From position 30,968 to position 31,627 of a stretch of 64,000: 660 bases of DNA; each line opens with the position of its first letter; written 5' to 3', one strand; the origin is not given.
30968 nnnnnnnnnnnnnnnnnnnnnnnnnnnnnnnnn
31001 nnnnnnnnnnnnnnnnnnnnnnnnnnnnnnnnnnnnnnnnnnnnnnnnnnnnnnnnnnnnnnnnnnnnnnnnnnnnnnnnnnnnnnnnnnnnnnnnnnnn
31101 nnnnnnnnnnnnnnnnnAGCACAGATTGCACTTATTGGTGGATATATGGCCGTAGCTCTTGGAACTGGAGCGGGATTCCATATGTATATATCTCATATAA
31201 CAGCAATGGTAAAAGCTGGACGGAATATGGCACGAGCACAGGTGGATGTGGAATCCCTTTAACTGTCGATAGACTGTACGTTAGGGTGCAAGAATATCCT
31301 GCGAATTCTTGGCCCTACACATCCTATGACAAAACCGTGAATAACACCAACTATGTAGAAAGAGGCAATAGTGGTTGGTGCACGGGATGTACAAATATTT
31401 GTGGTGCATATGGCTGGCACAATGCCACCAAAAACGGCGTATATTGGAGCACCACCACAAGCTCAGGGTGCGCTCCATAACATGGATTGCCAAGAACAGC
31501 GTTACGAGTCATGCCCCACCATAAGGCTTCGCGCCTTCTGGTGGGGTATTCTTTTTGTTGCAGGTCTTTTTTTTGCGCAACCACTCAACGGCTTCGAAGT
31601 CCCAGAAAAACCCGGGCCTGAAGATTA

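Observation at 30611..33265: AT-rich three-gene island encoding only envelope proteins of unknown family, inserted between a pfkB-family sugar kinase gene and ahbB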

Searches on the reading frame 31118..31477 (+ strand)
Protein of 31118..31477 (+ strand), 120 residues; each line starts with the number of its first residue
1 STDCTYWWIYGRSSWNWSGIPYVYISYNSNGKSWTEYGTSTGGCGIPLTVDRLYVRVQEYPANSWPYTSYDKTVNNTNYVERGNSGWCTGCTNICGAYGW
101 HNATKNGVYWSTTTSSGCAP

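Call 57: search_protein_representatives(alignment_id=A6)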
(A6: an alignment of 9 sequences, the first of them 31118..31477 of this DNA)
Query: 9 sequences, 119 profile positions. Proteins with E-value up to 0.001 (for the whole library): 61; up to 1e-10: 47; up to 1e-30: 6. The best 61 are listed.
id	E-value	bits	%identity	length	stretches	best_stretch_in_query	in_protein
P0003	3.3e-60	217.7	-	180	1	1-119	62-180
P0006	8.6e-59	213.1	-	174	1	1-118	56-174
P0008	1.6e-54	199.3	-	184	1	1-118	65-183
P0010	6.4e-50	184.5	-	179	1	1-118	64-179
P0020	8.6e-46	171.2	-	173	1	2-117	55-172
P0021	3.6e-41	156.2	-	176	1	2-118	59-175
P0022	1.9e-27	112.0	-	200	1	2-118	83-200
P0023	3.0e-27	111.4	-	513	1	3-118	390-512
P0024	3.7e-26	107.8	-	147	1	2-77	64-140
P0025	1.3e-24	102.8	-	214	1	3-118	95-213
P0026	5.7e-24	100.8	-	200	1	5-118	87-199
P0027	3.6e-23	98.2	-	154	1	2-115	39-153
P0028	7.1e-23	97.2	-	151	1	2-117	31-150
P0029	1.1e-22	96.6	-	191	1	2-117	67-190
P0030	2.1e-22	95.7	-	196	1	2-118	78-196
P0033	7.6e-21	90.7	-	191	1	2-118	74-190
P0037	9.9e-20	87.1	-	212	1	2-117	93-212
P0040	4.1e-19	85.1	-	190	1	2-117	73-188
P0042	1.3e-18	83.4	-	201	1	2-117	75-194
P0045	3.4e-17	78.9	-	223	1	4-118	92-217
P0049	1.4e-15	73.7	-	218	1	2-117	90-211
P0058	2.3e-12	63.3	-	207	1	5-118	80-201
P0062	1.6e-11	60.6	-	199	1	4-118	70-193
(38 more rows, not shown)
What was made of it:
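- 30911..31480 (+): g1, a 189-aa secreted protein. Layout: Sec signal peptide (aa 1-26, ...STYA|SG, 30911-30988); low-complexity Gly/Ser/Glu linker with a short conserved motif (aa 27-70, 30989-31120); C-terminal Trp/Cys-rich domain (aa 71-189, 31121-31477; Cys 73, 113, 157, 160, 164, 187). Exhaustive HMMER found 61 clusters, with the domain always C-terminal (call 57).
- The domain is C-terminal in all 61 clusters (call 57). Distribution is rare and patchy (call 57).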

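Call 61: find_encoding_contigs(protein=P0045, flank=8000, max_places=4)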
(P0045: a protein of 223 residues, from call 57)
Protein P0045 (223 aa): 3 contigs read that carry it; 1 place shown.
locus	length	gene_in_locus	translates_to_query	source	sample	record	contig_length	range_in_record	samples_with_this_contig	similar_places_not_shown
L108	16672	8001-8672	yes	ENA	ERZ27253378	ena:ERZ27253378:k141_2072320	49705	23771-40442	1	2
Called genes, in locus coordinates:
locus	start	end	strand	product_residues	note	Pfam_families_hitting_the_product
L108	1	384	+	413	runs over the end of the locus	PF13356:Arm-DNA-bind_3, PF22022:Phage_int_M, PF00589:Phage_integrase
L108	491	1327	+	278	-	PF19924:DUF6387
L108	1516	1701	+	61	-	PF05930:Phage_AlpA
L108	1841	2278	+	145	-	-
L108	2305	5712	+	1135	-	PF02399:Herpes_ori_bp (weak)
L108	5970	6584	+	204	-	-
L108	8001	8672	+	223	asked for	PF01453:B_lectin (faint)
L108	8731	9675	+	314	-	-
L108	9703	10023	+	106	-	-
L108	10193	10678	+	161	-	-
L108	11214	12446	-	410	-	-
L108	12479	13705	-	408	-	-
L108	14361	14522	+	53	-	-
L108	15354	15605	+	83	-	-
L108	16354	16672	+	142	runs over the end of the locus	PF00034:Cytochrom_C, PF13442:Cytochrome_CBB3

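Call 77: list_cluster_members(proteins=[P0022, P0033, P0040, P0042, P0049, P0058, P0062, P0045, P0030, P0037])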
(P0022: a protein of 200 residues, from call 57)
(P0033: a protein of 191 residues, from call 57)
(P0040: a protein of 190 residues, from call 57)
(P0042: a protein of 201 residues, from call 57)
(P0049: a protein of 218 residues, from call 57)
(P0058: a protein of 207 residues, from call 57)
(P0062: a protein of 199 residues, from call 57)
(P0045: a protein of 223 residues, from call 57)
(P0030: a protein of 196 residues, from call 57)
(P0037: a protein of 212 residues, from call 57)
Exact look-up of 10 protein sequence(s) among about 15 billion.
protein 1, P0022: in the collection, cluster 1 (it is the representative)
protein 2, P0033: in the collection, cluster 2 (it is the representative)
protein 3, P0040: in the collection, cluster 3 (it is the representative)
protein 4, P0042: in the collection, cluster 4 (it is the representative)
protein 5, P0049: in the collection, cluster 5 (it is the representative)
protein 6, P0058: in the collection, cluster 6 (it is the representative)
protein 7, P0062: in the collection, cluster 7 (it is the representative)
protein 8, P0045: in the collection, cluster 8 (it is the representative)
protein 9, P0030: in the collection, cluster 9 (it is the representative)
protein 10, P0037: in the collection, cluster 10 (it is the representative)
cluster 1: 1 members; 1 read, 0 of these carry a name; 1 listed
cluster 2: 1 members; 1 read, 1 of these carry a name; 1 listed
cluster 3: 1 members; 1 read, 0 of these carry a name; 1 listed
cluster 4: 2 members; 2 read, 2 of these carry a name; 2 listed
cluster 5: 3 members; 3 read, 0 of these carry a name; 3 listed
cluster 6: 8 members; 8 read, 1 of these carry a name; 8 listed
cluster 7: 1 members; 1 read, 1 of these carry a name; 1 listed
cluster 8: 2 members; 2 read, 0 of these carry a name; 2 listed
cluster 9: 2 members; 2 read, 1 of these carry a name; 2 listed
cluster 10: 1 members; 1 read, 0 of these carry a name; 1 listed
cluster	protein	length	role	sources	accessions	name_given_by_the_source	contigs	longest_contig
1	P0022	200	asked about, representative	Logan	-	-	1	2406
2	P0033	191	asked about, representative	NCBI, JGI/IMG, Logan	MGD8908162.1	MAG: hypothetical protein PVI92_02370 [Chromatiales bacterium] | hypothetical protein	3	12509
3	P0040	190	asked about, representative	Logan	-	-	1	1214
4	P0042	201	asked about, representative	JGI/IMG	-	hypothetical protein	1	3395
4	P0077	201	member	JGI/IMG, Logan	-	hypothetical protein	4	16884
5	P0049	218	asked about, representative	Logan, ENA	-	-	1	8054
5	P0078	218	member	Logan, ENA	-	-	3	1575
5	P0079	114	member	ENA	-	-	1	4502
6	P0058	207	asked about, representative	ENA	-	-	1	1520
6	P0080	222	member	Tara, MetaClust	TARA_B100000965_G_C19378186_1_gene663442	strand:+ start:34 stop:702 length:669 start_codon:yes stop_codon:yes gene_type:complete | TARA_146_SRF_0.22-3_C15785593_1_gene633090 "" ""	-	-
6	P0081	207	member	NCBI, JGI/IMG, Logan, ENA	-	-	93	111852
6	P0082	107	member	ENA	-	-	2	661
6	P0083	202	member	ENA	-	-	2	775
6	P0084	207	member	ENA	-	-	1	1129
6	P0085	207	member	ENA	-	-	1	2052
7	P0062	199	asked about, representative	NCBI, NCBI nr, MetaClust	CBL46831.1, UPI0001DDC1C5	Hypothetical protein HDN1F_32480 [gamma proteobacterium HdN1] | status=active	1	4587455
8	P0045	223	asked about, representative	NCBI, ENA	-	-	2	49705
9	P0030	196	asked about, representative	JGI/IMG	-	hypothetical protein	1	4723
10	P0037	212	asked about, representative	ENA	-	-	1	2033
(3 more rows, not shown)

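Call 82: search_solved_structures(query=A10, max_evalue=10, show_alignments=3)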
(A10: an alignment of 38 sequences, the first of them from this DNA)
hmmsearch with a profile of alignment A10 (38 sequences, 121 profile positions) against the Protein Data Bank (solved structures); distinct sequences matched with E-value up to 10: 1.
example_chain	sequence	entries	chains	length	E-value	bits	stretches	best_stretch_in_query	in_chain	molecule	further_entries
3fkq_A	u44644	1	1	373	0.51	13.8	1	41-103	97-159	NtrC-like two-domain protein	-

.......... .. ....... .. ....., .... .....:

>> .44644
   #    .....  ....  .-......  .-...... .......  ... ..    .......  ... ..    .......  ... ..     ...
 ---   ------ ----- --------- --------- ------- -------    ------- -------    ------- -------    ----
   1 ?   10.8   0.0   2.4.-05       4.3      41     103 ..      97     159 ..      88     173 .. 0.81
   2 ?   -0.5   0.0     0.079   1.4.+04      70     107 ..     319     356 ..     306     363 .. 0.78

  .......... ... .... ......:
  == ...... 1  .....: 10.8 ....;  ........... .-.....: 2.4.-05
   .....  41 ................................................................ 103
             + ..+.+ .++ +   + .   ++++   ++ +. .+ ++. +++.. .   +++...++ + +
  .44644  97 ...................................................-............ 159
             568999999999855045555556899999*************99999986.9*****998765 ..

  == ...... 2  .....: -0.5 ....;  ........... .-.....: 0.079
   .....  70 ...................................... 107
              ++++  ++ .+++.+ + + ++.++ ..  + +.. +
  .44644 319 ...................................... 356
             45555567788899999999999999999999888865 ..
